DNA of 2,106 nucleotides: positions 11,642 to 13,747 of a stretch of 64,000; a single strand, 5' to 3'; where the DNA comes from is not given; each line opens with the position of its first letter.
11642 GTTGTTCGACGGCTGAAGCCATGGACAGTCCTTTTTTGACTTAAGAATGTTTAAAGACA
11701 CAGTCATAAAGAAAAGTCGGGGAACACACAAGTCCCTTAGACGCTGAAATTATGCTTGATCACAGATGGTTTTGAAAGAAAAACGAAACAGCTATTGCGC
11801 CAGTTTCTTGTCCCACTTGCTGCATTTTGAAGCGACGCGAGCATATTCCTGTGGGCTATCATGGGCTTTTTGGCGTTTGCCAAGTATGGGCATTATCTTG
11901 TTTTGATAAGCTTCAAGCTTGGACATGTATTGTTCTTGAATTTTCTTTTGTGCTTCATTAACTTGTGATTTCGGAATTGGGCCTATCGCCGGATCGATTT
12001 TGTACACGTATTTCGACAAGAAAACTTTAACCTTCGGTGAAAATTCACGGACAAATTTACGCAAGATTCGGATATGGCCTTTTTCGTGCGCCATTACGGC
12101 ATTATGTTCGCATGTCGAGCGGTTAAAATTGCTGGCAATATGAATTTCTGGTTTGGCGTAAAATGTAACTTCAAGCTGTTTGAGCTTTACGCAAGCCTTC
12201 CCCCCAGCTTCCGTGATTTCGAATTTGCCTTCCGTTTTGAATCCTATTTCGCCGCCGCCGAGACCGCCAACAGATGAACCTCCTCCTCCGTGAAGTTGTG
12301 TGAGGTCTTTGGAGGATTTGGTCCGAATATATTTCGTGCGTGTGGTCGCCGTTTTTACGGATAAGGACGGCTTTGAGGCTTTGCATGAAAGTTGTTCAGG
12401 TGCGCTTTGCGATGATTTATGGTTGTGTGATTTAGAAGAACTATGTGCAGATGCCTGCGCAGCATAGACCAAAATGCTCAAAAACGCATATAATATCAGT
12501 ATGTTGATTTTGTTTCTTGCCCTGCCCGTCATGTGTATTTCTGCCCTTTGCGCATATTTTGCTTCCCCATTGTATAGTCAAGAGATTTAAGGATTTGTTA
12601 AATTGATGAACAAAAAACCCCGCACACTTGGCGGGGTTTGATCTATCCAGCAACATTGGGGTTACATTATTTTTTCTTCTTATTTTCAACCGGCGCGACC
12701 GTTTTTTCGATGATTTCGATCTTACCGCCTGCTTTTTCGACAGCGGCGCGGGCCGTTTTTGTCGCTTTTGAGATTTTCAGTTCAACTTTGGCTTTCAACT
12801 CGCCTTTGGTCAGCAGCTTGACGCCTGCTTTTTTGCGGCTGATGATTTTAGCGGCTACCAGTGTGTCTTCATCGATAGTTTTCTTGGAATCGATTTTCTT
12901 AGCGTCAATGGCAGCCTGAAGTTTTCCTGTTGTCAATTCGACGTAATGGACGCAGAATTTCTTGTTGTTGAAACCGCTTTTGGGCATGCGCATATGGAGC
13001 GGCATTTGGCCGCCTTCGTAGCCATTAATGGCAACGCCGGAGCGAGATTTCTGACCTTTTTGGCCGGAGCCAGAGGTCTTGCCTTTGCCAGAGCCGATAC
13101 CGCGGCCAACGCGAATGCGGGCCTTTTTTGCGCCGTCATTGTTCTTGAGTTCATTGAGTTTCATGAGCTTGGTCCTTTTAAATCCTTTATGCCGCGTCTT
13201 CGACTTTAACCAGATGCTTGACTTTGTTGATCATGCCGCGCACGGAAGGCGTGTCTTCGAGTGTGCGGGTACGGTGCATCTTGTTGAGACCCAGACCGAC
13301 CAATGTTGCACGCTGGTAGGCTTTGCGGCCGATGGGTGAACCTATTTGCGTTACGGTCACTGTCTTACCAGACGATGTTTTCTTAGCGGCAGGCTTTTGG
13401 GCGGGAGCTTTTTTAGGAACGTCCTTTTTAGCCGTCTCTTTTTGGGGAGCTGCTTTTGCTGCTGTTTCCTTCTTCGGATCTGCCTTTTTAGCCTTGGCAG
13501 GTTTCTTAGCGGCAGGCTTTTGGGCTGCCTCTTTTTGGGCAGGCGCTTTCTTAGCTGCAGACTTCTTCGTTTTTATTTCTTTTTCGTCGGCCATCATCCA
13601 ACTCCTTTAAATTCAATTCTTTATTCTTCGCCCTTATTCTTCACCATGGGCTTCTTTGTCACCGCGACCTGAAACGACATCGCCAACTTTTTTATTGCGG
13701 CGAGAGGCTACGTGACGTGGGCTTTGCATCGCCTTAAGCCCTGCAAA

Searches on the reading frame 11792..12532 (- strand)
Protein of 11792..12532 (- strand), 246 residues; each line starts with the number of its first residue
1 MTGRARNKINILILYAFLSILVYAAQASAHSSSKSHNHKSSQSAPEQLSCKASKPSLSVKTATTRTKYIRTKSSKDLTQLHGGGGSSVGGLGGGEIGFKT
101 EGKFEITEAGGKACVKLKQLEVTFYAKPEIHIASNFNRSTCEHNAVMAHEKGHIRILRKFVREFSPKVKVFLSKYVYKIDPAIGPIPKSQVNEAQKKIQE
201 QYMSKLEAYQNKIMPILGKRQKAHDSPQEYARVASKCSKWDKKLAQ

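Call 10: search_protein_families(library=pfam, proteins=[window:11792-12532:-], max_evalue=1)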
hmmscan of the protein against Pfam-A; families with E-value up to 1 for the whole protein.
window:11792-12532:- (246 aa): 2 families
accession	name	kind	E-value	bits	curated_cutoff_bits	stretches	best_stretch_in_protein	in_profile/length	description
PF25184.1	YxzE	-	0.00023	22.5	40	1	11-94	5-64/65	YxzE-like putative bacteriocin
PF06037.17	DUF922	-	0.11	13.1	27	1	145-169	89-113/153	Bacterial protein of unknown function (DUF922)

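Call 11: search_protein_families(library=ncbifam, proteins=[window:11792-12532:-], max_evalue=1)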
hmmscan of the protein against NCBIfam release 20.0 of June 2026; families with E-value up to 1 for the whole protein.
window:11792-12532:- (246 aa): 1 family
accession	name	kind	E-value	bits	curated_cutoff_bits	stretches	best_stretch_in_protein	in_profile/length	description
NF038309.1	HisXaaSer_A3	equivalog_domain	0.029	14.2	65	1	11-49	32-69/81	His-Xaa-Ser repeat protein HxsA3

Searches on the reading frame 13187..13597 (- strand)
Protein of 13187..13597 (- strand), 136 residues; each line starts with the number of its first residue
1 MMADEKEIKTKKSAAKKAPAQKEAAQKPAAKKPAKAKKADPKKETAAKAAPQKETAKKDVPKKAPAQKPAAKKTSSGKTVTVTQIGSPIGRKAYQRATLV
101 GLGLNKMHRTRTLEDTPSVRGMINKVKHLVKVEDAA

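Call 10: search_protein_families(library=pfam, proteins=[window:13187-13597:-], max_evalue=1)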
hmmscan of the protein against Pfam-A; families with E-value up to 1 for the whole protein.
window:13187-13597:- (136 aa): 4 families
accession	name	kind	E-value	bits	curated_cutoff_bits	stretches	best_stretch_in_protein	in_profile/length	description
PF00327.25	Ribosomal_L30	-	1.2e-20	73.5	23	1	81-130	2-51/51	Ribosomal protein L30p/L7e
PF07382.16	HC2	-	5.5e-08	33.6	40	1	9-80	60-131/194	Histone H1-like nucleoprotein HC2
PF19558.4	DUF6080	-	0.029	13.5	27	1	25-128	255-341/447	Family of unknown function (DUF6080)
PF03929.21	PepSY_TM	-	0.26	11.5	28.8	1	23-113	54-129/295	PepSY-associated TM region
